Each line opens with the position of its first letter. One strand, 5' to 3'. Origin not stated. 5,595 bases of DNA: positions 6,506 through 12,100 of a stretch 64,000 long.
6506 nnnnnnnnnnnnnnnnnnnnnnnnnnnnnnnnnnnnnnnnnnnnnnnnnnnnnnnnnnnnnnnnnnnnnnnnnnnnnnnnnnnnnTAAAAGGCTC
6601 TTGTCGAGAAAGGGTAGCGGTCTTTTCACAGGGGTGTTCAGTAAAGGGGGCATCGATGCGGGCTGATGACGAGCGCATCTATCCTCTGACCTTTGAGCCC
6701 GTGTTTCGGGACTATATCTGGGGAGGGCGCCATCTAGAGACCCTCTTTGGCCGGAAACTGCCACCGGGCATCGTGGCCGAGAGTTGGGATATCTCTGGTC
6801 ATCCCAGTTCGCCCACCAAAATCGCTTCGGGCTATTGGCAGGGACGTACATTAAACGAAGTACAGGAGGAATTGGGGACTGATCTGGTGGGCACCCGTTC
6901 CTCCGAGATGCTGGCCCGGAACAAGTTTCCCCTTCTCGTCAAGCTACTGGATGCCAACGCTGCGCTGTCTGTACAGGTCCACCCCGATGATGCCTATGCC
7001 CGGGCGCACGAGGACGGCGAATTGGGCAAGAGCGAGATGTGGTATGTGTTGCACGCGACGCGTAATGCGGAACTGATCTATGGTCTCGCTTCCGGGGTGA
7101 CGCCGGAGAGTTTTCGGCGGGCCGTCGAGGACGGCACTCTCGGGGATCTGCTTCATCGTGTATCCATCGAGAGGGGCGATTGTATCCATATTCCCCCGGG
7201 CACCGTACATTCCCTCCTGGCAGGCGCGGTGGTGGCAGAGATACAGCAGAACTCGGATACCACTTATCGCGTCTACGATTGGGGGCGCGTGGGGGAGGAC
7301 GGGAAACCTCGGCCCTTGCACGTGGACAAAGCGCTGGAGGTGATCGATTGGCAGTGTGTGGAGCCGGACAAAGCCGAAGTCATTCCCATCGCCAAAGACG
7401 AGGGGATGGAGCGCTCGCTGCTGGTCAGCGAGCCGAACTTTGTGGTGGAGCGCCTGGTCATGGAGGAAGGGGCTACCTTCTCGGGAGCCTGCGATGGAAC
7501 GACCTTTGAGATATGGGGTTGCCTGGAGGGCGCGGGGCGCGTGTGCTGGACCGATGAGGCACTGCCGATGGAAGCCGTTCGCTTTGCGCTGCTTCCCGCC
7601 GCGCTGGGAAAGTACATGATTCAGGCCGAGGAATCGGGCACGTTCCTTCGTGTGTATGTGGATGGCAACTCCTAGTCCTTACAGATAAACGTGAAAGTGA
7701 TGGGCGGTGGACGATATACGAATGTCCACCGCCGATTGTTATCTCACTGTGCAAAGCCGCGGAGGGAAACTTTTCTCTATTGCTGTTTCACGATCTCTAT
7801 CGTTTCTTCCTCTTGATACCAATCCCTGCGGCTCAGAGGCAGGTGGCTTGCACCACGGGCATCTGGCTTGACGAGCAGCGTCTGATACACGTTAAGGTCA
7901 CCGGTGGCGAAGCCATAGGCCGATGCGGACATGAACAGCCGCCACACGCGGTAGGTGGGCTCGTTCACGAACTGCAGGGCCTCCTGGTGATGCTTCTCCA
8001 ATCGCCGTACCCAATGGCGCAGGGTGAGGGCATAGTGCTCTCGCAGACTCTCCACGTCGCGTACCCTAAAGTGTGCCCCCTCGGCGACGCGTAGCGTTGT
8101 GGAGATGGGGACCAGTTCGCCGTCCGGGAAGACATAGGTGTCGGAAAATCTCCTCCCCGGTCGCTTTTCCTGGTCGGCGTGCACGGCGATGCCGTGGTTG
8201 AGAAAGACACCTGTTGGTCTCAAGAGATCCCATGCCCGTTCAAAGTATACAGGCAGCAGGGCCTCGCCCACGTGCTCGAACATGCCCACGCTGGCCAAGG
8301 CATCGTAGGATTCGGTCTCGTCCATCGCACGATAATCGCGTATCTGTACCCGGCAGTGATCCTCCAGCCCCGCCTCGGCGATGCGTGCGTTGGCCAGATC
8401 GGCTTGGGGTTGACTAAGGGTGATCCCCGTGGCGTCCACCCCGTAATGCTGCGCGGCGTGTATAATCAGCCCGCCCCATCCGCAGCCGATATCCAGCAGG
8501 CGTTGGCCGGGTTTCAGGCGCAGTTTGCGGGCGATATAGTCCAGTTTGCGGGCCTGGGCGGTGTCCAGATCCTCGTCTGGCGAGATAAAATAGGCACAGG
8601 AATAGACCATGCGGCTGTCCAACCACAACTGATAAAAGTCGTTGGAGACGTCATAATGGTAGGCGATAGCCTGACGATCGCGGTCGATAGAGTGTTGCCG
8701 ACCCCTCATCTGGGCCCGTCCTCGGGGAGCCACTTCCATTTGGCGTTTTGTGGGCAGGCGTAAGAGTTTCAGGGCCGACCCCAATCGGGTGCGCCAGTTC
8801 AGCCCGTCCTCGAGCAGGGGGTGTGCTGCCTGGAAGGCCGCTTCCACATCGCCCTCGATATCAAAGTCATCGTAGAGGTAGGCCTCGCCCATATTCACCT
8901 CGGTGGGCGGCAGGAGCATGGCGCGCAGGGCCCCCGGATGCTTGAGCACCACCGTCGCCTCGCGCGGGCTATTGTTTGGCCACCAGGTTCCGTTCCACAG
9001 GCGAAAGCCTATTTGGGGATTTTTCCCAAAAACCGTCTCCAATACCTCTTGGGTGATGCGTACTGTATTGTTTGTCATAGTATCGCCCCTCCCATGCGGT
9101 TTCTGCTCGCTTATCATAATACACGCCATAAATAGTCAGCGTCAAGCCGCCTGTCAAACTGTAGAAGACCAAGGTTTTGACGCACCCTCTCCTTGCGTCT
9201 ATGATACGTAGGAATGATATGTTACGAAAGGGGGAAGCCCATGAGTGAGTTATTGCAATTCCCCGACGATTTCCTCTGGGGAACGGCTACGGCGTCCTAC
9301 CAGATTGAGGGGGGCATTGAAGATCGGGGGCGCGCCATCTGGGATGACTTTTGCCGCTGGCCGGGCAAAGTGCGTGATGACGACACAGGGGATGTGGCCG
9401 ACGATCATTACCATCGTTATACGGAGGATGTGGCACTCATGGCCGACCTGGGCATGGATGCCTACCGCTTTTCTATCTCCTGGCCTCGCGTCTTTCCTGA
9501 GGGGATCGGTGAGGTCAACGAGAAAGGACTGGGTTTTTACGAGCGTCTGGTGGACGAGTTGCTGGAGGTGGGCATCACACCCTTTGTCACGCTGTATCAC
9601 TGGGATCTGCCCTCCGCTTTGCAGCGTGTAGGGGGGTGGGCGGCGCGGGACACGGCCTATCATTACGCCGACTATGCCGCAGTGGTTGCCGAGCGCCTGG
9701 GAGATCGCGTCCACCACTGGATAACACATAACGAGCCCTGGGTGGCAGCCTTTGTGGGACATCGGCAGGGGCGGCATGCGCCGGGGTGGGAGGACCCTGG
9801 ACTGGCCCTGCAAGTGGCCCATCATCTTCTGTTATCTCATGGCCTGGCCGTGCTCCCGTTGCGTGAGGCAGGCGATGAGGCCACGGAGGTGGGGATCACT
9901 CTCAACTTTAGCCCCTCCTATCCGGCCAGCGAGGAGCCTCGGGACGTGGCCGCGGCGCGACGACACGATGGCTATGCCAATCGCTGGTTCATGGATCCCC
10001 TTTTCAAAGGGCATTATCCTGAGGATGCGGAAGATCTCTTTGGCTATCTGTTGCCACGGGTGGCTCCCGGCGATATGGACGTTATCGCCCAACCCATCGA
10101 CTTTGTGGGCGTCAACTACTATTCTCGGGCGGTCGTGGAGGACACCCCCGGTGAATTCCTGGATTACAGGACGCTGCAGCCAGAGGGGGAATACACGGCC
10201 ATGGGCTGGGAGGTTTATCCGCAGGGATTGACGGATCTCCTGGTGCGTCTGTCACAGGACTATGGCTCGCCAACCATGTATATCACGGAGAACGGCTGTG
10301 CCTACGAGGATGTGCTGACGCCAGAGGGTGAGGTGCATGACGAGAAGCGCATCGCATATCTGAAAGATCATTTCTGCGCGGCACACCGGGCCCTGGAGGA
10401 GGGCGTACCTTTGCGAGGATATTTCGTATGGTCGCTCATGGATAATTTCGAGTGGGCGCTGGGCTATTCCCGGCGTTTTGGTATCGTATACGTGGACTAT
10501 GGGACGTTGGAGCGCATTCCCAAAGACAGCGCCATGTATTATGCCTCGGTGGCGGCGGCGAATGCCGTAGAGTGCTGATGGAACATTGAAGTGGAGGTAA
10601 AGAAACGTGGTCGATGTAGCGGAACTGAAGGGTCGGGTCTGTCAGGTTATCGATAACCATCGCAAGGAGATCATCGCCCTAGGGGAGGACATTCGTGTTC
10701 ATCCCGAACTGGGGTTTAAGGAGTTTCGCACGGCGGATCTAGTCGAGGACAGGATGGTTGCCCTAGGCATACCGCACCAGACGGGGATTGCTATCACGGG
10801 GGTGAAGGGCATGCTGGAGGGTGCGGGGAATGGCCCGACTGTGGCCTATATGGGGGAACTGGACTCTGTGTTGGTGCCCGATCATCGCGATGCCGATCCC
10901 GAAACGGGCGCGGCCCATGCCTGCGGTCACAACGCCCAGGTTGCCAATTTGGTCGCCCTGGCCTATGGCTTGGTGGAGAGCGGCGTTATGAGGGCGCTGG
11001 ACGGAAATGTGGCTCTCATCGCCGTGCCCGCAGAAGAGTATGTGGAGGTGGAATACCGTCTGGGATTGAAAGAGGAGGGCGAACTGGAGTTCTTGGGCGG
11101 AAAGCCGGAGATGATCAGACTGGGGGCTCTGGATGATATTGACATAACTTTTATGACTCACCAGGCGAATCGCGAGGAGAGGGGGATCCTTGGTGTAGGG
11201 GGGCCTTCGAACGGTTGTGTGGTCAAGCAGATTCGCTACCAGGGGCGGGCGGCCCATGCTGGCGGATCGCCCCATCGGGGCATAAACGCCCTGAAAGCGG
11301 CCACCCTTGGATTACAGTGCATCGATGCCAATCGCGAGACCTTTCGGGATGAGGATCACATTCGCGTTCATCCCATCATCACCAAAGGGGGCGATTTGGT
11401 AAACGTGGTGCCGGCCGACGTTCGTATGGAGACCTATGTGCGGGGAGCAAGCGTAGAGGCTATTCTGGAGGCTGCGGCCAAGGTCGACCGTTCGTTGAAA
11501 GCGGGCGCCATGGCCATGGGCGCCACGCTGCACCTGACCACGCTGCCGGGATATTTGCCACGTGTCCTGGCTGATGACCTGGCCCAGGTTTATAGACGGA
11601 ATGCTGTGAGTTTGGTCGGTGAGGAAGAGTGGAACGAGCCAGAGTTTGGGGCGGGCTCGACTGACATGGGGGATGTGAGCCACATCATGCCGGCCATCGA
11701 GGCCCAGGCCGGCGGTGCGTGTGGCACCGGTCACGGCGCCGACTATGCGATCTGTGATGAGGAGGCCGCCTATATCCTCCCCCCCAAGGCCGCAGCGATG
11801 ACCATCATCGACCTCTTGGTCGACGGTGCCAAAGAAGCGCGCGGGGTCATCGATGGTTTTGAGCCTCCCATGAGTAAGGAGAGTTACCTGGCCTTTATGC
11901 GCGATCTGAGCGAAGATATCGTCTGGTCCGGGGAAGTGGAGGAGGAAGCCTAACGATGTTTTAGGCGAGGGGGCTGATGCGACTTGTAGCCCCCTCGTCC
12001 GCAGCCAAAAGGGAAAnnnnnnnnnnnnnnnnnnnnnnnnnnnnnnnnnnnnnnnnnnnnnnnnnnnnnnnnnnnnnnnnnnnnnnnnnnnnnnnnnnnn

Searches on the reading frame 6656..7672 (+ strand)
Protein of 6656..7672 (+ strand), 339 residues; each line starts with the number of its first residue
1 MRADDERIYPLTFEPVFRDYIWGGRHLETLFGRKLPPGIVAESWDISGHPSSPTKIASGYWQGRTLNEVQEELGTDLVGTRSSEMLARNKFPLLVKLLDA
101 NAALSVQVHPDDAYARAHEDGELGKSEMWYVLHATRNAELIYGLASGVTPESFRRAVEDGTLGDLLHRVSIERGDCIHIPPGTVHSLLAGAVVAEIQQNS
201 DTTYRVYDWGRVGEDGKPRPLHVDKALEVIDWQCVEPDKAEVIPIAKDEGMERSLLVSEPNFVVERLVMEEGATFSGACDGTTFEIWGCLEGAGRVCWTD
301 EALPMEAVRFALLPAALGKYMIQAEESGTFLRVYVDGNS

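Call 22: search_protein_families(library=ncbifam, proteins=[window:6656-7672:+], max_evalue=0.00001)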
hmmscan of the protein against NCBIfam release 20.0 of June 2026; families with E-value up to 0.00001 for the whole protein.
window:6656-7672:+ (339 aa): 2 families
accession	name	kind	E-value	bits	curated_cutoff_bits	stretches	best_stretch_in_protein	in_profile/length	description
TIGR00218.1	manA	equivalog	1.6e-41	142.7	116.2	2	113-326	142-353/359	mannose-6-phosphate isomerase, class I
NF011710.0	PRK15131.1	equivalog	9.1e-08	31.4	571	1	18-116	9-106/391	mannose-6-phosphate isomerase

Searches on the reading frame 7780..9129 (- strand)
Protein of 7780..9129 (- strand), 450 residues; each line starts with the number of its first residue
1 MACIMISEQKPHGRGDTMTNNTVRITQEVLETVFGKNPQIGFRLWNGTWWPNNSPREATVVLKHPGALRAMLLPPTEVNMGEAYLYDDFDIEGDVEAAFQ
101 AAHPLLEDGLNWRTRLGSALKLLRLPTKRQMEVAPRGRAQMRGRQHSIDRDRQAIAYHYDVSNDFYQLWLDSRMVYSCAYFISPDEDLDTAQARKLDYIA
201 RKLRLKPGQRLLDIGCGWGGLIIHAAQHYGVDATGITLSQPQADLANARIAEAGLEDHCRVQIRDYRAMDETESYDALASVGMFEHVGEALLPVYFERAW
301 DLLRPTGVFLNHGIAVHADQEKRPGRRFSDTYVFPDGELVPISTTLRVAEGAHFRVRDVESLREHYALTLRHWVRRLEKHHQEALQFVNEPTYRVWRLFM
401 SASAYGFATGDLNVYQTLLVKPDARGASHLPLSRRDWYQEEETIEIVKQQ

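Call 22: search_protein_families(library=ncbifam, proteins=[window:7780-9129:-], max_evalue=0.00001)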
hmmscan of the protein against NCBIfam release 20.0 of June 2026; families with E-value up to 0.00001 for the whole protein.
window:7780-9129:- (450 aa): 8 families
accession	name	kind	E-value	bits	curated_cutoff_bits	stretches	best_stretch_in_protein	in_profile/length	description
NF040703.1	cyclopro_CfaB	exception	2.6e-112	375.5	650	1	42-438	18-393/393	C17 cyclopropane fatty acid synthase CfaB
NF053839.1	CPFASynBruc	equivalog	1.5e-79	267.9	600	1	136-445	101-404/410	cyclopropane fatty acid synthase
NF008686.0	PRK11705.1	equivalog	1.3e-71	241.7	400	1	139-426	101-377/383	cyclopropane fatty acyl phospholipid synthase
NF040660.1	mycolic_MTase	equivalog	7.5e-52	176.6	390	1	154-421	7-283/283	cyclopropane mycolic acid synthase family methyltransferase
NF043040.1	corrin_prot_MT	hypoth_equivalog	5.6e-12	45.6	180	1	199-310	34-146/216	corrinoid protein-associated methyltransferase CpaM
NF041943.1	GPPMT_Stmyces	equivalog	7.3e-11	42.4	400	1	188-266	60-136/272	geranyl diphosphate 2-C-methyltransferase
TIGR01983.1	UbiG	equivalog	2.1e-08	33.8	102.95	1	196-309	30-149/228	bifunctional 2-polyprenyl-6-hydroxyphenol methylase/3-demethylubiquinol 3-O-methyltransferase UbiG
NF045667.1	MTase_DVU1556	equivalog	3.4e-06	26.7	155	1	201-251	16-66/213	DVU_1556 family methyltransferase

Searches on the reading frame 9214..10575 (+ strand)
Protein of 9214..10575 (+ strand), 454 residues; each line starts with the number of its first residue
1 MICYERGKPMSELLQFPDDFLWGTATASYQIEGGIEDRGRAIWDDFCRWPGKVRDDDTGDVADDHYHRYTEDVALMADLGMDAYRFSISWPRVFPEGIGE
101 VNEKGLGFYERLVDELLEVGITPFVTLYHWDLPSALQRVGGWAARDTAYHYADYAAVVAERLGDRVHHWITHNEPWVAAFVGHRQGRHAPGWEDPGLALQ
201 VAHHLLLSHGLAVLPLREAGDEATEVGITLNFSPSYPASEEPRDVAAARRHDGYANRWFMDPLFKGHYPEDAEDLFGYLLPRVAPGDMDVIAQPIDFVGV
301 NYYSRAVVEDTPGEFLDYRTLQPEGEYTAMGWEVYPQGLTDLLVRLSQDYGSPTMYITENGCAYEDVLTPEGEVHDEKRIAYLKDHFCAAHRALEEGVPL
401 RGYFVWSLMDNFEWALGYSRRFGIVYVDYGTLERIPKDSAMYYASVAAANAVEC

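Call 22: search_protein_families(library=ncbifam, proteins=[window:9214-10575:+], max_evalue=0.00001)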
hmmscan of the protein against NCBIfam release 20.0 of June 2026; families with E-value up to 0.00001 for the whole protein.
window:9214-10575:+ (454 aa): 8 families
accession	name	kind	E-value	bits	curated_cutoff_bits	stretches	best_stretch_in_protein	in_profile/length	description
TIGR03356.1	BGL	equivalog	5.1e-189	628.6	478.5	1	16-443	1-427/427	GH1 family beta-glucosidase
NF010036.0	PRK13511.1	subfamily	3.6e-104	349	610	2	15-314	4-310/469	6-phospho-beta-galactosidase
TIGR01233.1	lacG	equivalog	1.6e-87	294.4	561.2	2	15-305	3-300/472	6-phospho-beta-galactosidase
NF007356.0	PRK09852.1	subfamily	6.6e-62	209.7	623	1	61-451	65-470/474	6-phospho-beta-glucosidase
NF007158.0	PRK09593.1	subfamily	7.3e-60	203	639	1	63-452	69-475/478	6-phospho-beta-glucosidase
NF007154.0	PRK09589.1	subfamily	1e-59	202.5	624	1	15-451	3-473/476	6-phospho-beta-glucosidase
NF041004.1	Beta_gal_BgaS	equivalog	1e-55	189.2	475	1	101-452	123-468/479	beta-galactosidase BgaS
NF011589.0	PRK15014.1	subfamily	9e-54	183.5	686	1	14-451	4-474/477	6-phospho-beta-glucosidase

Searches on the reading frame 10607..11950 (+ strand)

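Call 22: search_protein_families(library=ncbifam, proteins=[window:10607-11950:+], max_evalue=0.00001)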
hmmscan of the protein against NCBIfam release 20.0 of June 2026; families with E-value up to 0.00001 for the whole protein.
window:10607-11950:+ (448 aa): 6 families
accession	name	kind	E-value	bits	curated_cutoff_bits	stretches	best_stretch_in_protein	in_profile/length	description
TIGR01891.1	amidohydrolases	subfamily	9.1e-51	173.1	153.75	1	25-373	4-344/366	amidohydrolase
NF040868.1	carboxypep_CpsA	equivalog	3e-26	92.1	500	1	14-324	7-306/391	carboxypeptidase CpsA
NF038260.1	ectoine_DoeB_2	equivalog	5.9e-19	68.2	550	1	25-341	11-312/378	N(2)-acetyl-L-2,4-diaminobutanoate deacetylase DoeB2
NF005602.0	PRK07338.1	equivalog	1.9e-08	33.3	357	1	203-312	204-310/409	hydrolase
NF004788.0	PRK06133.1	subfamily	9.8e-07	28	349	1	201-298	214-308/417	glutamate carboxypeptidase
TIGR01910.1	DapE-ArgE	subfamily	7e-06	25.5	217.6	0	203-300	177-279/373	ArgE/DapE family deacylase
